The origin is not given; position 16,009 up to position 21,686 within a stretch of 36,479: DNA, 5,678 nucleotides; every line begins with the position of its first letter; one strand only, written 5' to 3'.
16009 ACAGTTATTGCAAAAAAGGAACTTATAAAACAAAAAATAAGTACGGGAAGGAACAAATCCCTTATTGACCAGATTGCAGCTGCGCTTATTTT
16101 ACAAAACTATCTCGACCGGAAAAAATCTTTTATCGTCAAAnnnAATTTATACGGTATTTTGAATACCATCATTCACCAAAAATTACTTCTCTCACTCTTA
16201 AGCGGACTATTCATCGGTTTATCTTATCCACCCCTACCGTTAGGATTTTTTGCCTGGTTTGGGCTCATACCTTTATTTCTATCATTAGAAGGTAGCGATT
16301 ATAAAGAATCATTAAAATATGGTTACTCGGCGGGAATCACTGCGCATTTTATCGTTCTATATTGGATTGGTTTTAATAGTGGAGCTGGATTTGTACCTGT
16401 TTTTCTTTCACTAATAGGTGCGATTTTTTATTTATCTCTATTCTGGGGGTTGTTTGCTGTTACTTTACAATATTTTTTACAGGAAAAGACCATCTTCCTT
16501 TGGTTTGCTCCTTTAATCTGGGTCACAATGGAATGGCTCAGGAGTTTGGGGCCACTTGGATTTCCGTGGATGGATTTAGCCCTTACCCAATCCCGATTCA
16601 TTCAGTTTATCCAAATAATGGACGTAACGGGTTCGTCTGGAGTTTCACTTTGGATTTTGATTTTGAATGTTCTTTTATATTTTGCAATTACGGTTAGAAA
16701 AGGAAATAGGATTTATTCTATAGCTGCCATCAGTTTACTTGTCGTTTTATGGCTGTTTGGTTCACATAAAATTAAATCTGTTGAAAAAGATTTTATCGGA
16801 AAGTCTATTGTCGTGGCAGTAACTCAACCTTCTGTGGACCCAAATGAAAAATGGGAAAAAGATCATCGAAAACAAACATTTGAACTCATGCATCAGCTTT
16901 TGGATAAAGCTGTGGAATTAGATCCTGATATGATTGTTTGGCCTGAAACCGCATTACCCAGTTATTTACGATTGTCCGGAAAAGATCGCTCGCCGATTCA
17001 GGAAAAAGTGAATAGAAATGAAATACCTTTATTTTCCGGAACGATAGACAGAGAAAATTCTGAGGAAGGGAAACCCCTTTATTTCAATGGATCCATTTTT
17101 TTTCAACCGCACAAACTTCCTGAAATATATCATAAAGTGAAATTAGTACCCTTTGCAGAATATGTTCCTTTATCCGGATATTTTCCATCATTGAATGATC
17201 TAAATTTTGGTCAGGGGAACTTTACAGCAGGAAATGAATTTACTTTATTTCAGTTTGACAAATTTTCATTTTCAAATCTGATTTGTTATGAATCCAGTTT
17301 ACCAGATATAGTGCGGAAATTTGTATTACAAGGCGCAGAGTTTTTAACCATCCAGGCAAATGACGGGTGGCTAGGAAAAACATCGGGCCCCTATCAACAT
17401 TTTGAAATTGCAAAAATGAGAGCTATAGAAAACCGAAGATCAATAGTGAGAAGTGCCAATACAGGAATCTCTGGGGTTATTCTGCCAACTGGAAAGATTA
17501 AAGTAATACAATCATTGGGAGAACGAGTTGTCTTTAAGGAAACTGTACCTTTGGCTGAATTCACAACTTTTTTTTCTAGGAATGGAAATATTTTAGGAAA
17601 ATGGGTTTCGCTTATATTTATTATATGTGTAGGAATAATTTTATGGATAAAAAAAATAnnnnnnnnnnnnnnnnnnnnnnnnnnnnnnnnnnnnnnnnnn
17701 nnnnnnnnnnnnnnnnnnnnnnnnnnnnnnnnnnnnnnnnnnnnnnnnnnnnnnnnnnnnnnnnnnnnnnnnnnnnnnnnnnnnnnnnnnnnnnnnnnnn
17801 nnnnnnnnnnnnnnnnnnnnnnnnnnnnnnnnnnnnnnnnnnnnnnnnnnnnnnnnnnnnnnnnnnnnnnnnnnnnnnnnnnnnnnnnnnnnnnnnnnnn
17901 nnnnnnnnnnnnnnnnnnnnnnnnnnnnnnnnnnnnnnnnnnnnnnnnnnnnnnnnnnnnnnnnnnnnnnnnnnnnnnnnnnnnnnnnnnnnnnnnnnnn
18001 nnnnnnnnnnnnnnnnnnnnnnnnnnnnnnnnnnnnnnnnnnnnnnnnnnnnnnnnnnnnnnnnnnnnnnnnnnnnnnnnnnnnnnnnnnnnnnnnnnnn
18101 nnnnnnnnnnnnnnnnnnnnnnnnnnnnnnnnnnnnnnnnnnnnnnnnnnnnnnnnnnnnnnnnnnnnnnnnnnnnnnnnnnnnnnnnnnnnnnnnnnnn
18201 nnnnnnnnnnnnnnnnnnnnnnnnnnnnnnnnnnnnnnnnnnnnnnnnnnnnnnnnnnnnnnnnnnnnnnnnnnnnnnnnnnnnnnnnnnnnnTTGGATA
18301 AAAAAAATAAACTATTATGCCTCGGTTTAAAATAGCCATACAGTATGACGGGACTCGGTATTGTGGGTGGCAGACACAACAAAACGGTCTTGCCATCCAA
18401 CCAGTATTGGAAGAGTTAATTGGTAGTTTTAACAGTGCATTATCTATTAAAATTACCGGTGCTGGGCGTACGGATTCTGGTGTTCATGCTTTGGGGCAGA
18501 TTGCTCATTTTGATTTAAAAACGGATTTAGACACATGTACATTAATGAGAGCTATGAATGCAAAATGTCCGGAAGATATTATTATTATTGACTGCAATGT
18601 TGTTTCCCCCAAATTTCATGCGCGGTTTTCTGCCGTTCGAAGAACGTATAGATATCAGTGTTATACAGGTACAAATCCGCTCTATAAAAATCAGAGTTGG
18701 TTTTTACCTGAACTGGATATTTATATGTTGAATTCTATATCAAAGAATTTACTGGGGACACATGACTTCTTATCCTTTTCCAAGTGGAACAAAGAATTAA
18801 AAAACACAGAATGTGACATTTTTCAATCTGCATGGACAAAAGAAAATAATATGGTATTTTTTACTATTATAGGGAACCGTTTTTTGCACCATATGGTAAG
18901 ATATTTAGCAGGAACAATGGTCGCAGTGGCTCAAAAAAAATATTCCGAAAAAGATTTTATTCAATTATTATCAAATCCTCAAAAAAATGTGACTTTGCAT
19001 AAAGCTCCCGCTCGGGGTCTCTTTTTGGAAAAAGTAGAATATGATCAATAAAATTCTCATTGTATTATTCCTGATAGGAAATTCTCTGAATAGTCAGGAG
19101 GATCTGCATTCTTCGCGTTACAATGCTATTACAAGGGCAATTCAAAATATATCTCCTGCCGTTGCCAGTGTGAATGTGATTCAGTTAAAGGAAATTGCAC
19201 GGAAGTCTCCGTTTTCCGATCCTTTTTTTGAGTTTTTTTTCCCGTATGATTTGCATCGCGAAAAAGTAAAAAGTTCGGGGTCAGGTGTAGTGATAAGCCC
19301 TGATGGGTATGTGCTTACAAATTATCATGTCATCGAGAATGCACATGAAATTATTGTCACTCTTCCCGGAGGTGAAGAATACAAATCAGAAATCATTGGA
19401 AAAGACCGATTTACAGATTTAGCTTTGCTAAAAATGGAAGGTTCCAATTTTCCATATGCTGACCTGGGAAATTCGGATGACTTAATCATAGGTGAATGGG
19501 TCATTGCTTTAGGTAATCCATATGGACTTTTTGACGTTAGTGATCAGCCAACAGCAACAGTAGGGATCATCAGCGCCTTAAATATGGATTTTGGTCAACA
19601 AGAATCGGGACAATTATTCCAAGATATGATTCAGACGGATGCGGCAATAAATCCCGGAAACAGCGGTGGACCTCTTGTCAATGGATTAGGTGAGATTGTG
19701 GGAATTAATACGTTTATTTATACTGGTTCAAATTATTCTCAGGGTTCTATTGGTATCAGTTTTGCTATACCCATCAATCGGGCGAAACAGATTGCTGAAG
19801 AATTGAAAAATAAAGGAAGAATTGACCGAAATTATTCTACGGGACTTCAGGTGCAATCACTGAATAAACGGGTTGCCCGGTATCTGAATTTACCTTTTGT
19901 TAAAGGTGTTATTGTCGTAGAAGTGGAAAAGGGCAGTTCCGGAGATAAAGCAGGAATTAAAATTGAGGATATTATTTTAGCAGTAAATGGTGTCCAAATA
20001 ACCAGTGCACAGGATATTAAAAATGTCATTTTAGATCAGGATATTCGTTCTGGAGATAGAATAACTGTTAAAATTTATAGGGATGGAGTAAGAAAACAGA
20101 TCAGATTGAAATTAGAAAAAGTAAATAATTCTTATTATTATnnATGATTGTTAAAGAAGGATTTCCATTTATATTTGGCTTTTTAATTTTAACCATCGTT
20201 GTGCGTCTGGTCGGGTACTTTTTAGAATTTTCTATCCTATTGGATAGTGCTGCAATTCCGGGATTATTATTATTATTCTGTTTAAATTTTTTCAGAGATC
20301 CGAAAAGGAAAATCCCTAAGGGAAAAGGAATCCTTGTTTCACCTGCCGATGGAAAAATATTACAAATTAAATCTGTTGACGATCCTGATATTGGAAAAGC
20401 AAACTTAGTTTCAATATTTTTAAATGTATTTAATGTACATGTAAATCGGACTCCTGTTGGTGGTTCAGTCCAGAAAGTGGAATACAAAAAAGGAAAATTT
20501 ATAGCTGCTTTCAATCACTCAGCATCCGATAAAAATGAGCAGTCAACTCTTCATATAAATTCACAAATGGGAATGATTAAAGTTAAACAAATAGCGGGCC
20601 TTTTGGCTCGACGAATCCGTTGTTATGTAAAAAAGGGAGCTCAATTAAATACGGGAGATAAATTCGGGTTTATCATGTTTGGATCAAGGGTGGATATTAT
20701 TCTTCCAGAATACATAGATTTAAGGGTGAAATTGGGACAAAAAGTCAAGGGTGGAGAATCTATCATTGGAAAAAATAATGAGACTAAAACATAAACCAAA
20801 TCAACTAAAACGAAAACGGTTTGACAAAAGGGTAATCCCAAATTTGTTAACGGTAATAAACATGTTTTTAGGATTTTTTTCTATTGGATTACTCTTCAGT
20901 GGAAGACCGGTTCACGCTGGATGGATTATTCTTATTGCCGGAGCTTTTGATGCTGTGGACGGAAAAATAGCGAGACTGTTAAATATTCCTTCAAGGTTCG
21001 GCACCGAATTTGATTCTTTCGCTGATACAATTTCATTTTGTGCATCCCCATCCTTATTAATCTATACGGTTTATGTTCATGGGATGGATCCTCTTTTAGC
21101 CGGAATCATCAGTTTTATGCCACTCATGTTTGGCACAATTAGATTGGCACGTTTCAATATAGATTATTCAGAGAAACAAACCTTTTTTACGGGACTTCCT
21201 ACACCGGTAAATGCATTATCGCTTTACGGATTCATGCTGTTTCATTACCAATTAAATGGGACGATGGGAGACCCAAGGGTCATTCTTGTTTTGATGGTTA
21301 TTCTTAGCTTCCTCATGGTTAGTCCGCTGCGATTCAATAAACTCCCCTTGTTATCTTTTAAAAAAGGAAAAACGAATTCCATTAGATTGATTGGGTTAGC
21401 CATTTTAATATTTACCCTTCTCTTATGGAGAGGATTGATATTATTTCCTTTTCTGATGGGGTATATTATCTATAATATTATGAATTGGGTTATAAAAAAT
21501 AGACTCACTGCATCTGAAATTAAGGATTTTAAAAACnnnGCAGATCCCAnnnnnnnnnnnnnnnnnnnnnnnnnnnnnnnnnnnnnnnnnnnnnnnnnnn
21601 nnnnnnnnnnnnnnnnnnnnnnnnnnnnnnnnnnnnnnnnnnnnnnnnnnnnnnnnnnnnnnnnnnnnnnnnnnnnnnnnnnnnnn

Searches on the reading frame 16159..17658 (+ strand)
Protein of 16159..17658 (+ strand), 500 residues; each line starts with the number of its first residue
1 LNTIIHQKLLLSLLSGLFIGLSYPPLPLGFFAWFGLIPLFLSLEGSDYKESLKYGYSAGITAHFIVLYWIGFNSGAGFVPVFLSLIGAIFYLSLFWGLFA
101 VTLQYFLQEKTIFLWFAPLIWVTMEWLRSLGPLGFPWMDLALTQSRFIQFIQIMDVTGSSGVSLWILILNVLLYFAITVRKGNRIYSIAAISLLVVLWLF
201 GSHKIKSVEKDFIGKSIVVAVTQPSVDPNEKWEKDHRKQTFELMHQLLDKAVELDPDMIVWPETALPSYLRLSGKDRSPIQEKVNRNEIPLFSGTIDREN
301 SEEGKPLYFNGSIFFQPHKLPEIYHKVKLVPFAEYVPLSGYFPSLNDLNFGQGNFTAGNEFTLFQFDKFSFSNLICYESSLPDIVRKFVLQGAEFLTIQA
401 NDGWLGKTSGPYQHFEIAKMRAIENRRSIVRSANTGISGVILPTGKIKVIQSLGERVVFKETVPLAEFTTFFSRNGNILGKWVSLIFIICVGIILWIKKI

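Call 41: search_protein_families(library=pfam, max_evalue=0.001, proteins=[window:16159-17658:+])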
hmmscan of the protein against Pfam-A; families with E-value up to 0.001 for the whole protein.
window:16159-17658:+ (500 aa): 2 families
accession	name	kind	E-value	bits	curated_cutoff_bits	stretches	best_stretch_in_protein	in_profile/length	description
PF20154.4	LNT_N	-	1.1e-30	107.3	27.1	1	15-172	1-159/159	Apolipoprotein N-acyltransferase N-terminal domain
PF00795.27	CN_hydrolase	-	3.8e-25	89.1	23.2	1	220-456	3-239/256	Carbon-nitrogen hydrolase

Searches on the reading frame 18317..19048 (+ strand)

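Call 41: search_protein_families(library=pfam, max_evalue=0.001, proteins=[window:18317-19048:+])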
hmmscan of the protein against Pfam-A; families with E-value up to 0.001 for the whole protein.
window:18317-19048:+ (244 aa): 2 families
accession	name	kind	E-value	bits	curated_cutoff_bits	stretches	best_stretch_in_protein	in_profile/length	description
PF01416.25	PseudoU_synth_1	-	5.8e-34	117.3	23.3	2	142-243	2-108/108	tRNA pseudouridine synthase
PF10105.14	DUF2344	-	0.00086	19.7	23.8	0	54-128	55-117/176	Uncharacterized protein conserved in bacteria (DUF2344)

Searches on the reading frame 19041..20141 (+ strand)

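Call 41: search_protein_families(library=pfam, max_evalue=0.001, proteins=[window:19041-20141:+])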
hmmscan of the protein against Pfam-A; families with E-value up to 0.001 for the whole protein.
window:19041-20141:+ (367 aa): 6 families
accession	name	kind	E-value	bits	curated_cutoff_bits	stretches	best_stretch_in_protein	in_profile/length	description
PF13365.12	Trypsin_2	-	1.8e-32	113.5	27.6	1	80-222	1-144/144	Trypsin-like peptidase domain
PF00089.32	Trypsin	-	8.8e-17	62.1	20.6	1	79-249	26-217/220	Trypsin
PF13180.12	PDZ_2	-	1e-13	51.8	27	1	268-358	4-80/80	PDZ domain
PF17820.7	PDZ_6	-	7.3e-10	38.9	27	1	291-330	1-40/54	PDZ domain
PF00595.29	PDZ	-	2.3e-08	34.7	23.2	1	264-344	9-79/81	PDZ domain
PF10459.15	Peptidase_S46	-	2.9e-05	23.4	22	0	182-223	608-650/698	Peptidase S46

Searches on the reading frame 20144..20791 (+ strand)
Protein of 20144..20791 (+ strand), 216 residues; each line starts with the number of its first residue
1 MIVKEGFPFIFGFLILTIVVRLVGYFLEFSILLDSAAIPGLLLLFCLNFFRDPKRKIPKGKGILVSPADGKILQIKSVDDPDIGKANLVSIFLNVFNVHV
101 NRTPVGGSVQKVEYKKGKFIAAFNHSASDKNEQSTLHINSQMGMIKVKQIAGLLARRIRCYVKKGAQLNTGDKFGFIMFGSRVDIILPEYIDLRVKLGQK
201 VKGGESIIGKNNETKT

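Call 41: search_protein_families(library=pfam, max_evalue=0.001, proteins=[window:20144-20791:+])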
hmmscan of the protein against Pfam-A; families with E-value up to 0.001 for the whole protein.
window:20144-20791:+ (216 aa): 1 family
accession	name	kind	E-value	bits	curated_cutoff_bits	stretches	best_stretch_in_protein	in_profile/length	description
PF02666.20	PS_Dcarbxylase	-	4.1e-45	154.3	22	1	43-208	2-197/198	Phosphatidylserine decarboxylase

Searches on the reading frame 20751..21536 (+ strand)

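Call 41: search_protein_families(library=pfam, max_evalue=0.001, proteins=[window:20751-21536:+])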
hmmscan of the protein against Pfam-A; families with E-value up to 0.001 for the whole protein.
window:20751-21536:+ (262 aa): 1 family
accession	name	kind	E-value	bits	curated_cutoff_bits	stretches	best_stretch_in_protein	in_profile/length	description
PF01066.26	CDP-OH_P_transf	-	6.1e-18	66.1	22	1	28-175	2-138/152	CDP-alcohol phosphatidyltransferase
